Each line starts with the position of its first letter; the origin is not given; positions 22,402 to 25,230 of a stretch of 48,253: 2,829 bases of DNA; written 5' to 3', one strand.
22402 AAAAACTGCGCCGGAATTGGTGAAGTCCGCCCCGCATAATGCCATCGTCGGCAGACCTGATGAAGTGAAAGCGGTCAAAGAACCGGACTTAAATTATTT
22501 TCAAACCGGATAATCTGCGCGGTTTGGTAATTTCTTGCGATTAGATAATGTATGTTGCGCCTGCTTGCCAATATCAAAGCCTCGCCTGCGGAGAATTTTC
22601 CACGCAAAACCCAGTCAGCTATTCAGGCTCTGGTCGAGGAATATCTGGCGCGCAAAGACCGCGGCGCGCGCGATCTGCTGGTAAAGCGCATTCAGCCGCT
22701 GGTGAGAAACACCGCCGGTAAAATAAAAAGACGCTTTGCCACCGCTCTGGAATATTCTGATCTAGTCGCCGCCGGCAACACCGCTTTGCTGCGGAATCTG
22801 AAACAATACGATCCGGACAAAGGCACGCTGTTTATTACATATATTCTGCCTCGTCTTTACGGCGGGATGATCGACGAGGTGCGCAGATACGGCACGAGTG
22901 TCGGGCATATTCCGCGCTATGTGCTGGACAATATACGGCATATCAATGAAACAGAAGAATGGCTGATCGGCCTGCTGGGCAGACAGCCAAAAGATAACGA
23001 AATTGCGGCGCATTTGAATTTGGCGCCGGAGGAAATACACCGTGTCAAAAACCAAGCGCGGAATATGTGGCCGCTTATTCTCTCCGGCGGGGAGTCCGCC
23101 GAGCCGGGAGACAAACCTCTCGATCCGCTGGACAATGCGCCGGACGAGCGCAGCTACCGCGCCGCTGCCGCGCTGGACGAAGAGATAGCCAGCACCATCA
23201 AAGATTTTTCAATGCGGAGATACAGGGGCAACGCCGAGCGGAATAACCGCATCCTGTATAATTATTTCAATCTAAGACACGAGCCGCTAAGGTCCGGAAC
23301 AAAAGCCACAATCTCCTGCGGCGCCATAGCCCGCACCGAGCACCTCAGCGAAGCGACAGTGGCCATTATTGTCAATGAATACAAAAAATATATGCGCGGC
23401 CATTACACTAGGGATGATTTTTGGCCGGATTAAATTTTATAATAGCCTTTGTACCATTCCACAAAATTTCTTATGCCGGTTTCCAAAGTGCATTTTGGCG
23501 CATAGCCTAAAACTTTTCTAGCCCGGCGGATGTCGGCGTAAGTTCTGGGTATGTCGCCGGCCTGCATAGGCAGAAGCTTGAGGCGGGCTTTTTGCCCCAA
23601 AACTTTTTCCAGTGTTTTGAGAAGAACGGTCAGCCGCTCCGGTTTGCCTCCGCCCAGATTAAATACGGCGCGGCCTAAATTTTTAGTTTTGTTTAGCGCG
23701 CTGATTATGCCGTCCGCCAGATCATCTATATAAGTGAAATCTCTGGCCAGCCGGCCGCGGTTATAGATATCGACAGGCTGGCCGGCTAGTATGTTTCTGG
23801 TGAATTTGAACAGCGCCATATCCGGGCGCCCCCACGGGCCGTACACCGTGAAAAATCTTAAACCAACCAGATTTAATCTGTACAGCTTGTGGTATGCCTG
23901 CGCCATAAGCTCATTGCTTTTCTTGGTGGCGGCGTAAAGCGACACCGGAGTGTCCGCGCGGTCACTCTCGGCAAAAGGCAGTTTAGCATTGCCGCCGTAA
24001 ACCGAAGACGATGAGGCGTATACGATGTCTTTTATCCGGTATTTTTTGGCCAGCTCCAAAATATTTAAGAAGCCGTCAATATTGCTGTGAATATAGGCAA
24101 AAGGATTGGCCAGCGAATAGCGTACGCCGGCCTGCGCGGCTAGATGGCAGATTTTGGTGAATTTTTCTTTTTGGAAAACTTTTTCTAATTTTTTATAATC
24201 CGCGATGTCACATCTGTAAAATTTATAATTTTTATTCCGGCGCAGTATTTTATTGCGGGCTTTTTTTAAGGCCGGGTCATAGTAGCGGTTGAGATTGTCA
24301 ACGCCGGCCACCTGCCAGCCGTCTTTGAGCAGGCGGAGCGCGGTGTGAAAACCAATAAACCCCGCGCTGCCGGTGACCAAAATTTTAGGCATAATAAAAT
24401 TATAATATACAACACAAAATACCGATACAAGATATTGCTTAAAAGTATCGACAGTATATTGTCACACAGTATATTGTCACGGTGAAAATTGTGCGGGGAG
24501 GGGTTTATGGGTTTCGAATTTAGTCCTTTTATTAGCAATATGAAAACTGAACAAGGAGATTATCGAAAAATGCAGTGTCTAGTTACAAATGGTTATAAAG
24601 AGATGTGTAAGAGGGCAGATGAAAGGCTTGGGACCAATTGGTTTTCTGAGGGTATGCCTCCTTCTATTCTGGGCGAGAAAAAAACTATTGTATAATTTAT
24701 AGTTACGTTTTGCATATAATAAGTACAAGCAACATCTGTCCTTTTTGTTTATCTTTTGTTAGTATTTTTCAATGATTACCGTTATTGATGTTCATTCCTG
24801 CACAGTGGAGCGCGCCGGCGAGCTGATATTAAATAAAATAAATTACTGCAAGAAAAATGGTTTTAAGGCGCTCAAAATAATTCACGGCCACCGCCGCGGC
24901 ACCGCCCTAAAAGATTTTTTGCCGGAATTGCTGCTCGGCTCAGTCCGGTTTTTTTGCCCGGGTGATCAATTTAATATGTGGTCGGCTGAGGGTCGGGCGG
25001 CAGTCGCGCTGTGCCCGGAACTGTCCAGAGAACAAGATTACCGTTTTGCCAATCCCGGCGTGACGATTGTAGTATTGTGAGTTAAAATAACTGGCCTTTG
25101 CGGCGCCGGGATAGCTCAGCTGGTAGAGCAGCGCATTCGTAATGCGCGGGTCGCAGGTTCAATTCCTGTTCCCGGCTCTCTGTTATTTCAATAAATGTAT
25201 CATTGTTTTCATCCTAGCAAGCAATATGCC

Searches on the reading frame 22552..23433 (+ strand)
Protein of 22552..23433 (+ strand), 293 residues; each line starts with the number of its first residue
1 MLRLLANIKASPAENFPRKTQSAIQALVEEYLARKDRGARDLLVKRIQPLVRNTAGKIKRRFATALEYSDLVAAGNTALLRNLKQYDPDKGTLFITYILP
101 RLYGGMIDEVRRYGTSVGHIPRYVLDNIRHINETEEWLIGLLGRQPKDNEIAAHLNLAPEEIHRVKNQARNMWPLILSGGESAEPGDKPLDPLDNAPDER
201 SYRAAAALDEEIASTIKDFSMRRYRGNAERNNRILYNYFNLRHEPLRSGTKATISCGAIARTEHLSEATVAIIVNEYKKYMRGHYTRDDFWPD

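Call 66: search_protein_families(library=pfam, proteins=[window:22552-23433:+], max_evalue=0.00001)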
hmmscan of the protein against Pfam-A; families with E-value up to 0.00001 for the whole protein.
window:22552-23433:+ (293 aa): 2 families
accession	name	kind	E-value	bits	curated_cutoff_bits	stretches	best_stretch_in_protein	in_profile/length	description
PF04542.20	Sigma70_r2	-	1.7e-09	37.8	24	1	43-113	1-68/71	Sigma-70 region 2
PF04539.22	Sigma70_r3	-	3.7e-07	30.6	25.3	1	127-171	2-46/78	Sigma-70 region 3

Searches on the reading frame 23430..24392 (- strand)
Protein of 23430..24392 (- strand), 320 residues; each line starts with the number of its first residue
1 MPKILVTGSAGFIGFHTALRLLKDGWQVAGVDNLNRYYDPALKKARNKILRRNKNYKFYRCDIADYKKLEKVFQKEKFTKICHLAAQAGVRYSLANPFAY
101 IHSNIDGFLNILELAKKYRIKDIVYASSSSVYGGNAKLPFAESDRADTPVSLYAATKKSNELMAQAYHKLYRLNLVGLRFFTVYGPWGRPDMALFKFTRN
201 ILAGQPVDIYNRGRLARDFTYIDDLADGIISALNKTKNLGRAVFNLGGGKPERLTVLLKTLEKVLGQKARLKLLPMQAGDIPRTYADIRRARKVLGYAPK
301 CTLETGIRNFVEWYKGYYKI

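Call 66: search_protein_families(library=pfam, proteins=[window:23430-24392:-], max_evalue=0.00001)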
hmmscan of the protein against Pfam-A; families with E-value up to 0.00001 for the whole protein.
window:23430-24392:- (320 aa): 7 families
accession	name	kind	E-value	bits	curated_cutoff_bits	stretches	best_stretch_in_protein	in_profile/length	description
PF01370.27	Epimerase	-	2.4e-56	191.3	20.9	1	4-247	1-240/240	NAD dependent epimerase/dehydratase family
PF16363.11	GDP_Man_Dehyd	-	1.1e-52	180.1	27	1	5-309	1-331/332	GDP-mannose 4,6 dehydratase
PF02719.21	Polysacc_synt_2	-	4e-18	66.1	20.2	1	4-278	1-253/293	Polysaccharide biosynthesis protein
PF01073.25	3Beta_HSD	-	3.1e-17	63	22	1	5-235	1-231/280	3-beta hydroxysteroid dehydrogenase/isomerase family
PF04321.23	RmlD_sub_bind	-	1.3e-14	54.4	27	1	3-237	2-201/287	RmlD substrate binding domain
PF00106.31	adh_short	-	1.5e-08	34.8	26.6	1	4-113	3-117/195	short chain dehydrogenase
PF07993.18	NAD_binding_4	-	4e-06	26.6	20.1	0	75-179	86-203/258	Male sterility protein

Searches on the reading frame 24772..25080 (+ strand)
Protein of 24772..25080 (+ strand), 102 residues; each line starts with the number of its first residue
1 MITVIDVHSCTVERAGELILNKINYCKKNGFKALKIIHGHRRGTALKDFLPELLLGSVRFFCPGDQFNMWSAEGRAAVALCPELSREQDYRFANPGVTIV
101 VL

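Call 66: search_protein_families(library=pfam, proteins=[window:24772-25080:+], max_evalue=0.00001)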
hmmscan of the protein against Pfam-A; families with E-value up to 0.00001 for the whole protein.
window:24772-25080:+ (102 aa): 1 family
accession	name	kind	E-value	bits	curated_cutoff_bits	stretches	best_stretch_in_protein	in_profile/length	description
PF01713.27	Smr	-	2.2e-06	28.2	25.7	1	5-55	1-51/77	Smr domain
